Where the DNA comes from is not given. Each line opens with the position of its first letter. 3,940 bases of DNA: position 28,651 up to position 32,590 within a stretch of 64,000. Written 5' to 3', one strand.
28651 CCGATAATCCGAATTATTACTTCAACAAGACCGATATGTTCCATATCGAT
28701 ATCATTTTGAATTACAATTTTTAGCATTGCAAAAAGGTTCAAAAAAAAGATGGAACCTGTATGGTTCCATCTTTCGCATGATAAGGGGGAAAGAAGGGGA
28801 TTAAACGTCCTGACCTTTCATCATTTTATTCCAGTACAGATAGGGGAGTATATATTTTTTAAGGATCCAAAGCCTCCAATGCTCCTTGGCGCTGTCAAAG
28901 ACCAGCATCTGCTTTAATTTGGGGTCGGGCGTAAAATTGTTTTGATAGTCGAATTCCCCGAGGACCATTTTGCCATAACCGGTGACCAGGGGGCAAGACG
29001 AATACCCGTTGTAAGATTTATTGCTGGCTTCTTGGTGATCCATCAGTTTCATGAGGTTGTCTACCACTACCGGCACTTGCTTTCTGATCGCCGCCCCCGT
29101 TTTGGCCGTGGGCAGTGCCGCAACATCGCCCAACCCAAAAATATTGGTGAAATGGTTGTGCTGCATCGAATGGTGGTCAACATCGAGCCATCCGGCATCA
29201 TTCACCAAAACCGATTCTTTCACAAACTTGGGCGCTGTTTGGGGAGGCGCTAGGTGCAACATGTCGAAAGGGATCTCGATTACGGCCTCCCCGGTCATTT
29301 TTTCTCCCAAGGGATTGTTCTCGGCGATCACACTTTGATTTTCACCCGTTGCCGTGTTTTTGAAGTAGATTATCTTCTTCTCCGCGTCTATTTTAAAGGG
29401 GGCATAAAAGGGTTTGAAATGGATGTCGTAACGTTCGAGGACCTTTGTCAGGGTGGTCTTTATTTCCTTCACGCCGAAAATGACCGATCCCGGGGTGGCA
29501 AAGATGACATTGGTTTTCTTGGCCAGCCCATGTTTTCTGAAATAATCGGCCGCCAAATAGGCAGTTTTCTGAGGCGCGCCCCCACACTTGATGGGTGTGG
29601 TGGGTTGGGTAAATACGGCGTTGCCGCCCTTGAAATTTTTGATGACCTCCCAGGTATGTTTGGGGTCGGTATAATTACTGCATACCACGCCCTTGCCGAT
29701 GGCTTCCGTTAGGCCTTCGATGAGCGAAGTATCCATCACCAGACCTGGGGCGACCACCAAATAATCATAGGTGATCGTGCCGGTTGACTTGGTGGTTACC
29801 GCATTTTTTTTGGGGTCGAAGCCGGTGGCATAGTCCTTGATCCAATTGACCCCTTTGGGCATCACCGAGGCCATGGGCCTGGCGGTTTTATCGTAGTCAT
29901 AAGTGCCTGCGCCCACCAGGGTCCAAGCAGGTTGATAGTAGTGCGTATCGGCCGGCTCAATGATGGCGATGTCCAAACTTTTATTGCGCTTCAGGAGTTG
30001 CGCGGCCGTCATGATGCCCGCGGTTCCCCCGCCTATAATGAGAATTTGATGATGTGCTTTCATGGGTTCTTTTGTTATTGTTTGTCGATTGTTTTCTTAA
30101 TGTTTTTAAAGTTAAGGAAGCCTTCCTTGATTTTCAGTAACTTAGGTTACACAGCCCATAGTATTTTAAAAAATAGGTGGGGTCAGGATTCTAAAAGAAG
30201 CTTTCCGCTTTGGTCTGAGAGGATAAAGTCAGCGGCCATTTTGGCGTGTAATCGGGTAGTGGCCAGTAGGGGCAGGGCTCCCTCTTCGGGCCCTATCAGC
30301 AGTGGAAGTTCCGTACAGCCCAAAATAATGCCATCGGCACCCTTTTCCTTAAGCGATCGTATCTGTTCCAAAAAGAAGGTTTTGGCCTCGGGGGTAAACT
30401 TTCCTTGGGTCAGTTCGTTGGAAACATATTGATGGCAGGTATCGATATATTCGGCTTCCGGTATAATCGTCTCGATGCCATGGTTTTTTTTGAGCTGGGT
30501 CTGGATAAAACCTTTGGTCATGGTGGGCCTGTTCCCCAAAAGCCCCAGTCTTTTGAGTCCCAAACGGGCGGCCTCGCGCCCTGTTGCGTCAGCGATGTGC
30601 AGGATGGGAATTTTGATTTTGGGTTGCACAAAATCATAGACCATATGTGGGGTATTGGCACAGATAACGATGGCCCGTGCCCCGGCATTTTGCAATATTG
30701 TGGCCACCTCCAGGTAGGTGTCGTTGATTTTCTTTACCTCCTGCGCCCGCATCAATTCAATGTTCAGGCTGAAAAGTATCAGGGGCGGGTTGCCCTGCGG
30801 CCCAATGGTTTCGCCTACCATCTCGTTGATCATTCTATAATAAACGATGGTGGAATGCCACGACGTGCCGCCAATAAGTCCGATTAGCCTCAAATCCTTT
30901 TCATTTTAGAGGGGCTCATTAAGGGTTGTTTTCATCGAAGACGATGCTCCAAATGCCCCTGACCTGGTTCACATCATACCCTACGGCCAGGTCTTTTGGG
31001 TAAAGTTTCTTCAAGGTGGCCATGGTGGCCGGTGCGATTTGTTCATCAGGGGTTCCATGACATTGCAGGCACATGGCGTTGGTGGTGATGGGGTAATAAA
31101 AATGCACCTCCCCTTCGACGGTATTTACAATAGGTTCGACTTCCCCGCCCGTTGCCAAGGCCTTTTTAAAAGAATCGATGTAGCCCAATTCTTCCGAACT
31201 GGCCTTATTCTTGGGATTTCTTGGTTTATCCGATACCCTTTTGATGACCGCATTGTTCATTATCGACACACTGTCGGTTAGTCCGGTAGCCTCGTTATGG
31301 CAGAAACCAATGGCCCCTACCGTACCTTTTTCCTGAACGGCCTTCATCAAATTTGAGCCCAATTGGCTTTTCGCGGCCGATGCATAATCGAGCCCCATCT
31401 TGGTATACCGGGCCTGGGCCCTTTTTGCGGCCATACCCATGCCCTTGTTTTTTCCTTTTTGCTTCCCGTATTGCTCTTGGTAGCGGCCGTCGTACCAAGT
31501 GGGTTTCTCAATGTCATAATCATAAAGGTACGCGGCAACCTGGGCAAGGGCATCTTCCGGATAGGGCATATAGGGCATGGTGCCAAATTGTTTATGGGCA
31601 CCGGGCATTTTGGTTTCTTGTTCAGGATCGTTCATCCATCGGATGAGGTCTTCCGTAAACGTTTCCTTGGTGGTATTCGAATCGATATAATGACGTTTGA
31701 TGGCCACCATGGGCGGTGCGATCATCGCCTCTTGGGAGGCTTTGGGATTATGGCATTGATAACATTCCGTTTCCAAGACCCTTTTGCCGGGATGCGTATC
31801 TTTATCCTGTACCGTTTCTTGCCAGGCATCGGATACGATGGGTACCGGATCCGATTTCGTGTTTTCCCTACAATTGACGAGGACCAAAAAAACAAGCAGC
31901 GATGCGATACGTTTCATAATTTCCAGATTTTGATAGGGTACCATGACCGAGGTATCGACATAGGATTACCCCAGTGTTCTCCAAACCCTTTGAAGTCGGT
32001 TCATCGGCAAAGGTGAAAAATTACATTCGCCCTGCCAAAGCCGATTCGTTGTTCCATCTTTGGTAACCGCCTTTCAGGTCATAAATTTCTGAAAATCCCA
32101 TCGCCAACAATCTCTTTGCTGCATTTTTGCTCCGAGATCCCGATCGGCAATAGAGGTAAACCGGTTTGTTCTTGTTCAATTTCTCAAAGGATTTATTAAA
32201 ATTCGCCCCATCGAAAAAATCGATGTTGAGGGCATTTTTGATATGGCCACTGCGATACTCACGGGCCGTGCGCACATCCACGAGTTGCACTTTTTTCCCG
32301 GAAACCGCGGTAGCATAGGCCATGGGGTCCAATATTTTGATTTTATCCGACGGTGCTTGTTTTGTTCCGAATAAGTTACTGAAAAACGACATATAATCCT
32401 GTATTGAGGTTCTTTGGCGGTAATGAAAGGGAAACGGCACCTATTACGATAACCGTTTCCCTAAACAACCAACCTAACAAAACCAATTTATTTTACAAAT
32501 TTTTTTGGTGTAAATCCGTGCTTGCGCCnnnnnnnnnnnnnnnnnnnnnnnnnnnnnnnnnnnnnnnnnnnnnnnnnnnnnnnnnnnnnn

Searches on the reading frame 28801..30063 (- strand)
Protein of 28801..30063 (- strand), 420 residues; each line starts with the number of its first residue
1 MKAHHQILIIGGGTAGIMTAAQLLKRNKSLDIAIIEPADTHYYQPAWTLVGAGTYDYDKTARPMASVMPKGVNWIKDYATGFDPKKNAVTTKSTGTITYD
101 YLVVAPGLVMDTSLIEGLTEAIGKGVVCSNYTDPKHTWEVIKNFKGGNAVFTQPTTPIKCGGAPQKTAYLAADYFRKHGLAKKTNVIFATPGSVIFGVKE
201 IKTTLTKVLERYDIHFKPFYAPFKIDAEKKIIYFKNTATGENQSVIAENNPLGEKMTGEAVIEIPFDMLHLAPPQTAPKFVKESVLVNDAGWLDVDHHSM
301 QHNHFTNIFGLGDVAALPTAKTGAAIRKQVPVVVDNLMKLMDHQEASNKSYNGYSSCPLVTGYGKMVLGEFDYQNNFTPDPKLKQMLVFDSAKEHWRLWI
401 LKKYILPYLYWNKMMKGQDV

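Call 4: search_protein_families(library=pfam, proteins=[window:28801-30063:-], max_evalue=0.001)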
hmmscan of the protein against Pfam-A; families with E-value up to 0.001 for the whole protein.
window:28801-30063:- (420 aa): 4 families
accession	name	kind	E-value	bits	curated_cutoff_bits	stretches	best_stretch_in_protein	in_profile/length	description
PF07992.20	Pyr_redox_2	-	1.3e-14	54.8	26.1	1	6-319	2-278/291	Pyridine nucleotide-disulphide oxidoreductase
PF01266.30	DAO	-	3.2e-05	24.1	27.9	0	7-38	2-31/353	FAD dependent oxidoreductase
PF13454.12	NAD_binding_9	-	7.8e-05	23.1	21.8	1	9-40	2-35/155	FAD-NAD(P)-binding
PF04820.20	Trp_halogenase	-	0.00043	19.7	21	1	6-40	1-37/458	Tryptophan halogenase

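Call 26: search_protein_families(library=ncbifam, proteins=[window:28801-30063:-], max_evalue=0.001)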
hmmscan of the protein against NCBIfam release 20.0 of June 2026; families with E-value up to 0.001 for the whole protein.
window:28801-30063:- (420 aa): 8 families
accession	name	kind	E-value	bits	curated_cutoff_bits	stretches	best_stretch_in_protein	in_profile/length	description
NF049943.1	SQR_III_seleno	exception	9.9e-68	228.8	525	2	6-233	2-232/406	type III sulfide quinone reductase, selenoprotein subtype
TIGR03169.1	Nterm_to_SelD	hypoth_equivalog_domain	6.6e-12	45.4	310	1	7-346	2-316/365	pyridine nucleotide-disulfide oxidoreductase family protein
TIGR03385.1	CoA_CoA_reduc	equivalog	2.4e-06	26.6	578.8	0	6-38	1-33/439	CoA-disulfide reductase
NF009410.0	PRK12771.1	subfamily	4.7e-05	22.2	516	0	5-26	139-160/566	NAD(P)-binding protein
NF005331.0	PRK06854.1-2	equivalog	0.0002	19.9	557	1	4-39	9-44/563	adenylyl-sulfate reductase subunit alpha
NF005313.0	PRK06847.1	subfamily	0.00021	20.4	372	1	1-54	1-46/375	hypothetical protein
NF053547.1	violacein_VioD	equivalog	0.00057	18.8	620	0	6-53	1-47/372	flavin-dependent violacein biosynthesis monooxygenase VioD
NF006131.0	PRK08275.1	equivalog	0.00075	17.9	587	0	4-39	10-45/577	fumarate reductase/succinate dehydrogenase flavoprotein subunit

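Call 40: search_solved_structures(query=window:28801-30063:-, max_evalue=1e-10)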
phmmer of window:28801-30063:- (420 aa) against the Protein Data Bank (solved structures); distinct sequences matched with E-value up to 1e-10: 12.
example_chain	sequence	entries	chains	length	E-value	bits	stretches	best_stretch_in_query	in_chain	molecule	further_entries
6mp5_A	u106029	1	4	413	2.5e-98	332.8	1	4-417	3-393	Sulfide:quinone oxidoreductase, mitochondrial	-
6mo6_A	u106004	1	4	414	2.5e-98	332.8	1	4-417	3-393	Sulfide:quinone oxidoreductase, mitochondrial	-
6oi5_A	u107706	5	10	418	2.6e-98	332.7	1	4-417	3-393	Sulfide:quinone oxidoreductase, mitochondrial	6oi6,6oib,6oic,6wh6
8dhk_A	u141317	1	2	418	9.1e-98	330.9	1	4-417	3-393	Sulfide:quinone oxidoreductase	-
1fcd_A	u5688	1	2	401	6.6e-24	87.6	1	5-185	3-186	FLAVOCYTOCHROME C SULFIDE DEHYDROGENASE (FLAVIN-BINDING SUBUNIT)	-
3vrd_B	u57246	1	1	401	1.1e-23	87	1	5-184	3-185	Flavocytochrome c flavin subunit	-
6ynv_e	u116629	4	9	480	2.7e-20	75.7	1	84-367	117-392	ATPTT1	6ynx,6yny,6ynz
5n1t_A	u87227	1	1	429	4.2e-17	65.2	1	5-187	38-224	flavin-binding subunit of sulfide dehydrogenase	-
3hyv_A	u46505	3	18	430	4.5e-15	58.5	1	6-321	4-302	Sulfide-quinone reductase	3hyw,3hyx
3h8i_A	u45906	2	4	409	1.3e-13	53.7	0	7-151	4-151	NADH oxidase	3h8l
3szf_A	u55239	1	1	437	8.8e-11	44.4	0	4-323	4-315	Sulfide-quinone reductase, putative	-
3sy4_A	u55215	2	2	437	9.3e-11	44.3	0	4-323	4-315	Sulfide-quinone reductase, putative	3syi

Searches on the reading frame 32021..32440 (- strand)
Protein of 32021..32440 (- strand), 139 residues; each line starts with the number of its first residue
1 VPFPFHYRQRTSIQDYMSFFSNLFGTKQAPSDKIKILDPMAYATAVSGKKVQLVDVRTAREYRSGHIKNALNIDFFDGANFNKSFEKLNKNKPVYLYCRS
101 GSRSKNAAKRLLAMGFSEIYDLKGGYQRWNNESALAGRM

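Call 4: search_protein_families(library=pfam, proteins=[window:32021-32440:-], max_evalue=0.001)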
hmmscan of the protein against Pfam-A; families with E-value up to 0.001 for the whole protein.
window:32021-32440:- (139 aa): 1 family
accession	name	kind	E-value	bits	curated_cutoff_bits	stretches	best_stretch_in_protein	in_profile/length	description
PF00581.25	Rhodanese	-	1.5e-23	83.6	22.2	1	46-131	9-101/102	Rhodanese-like domain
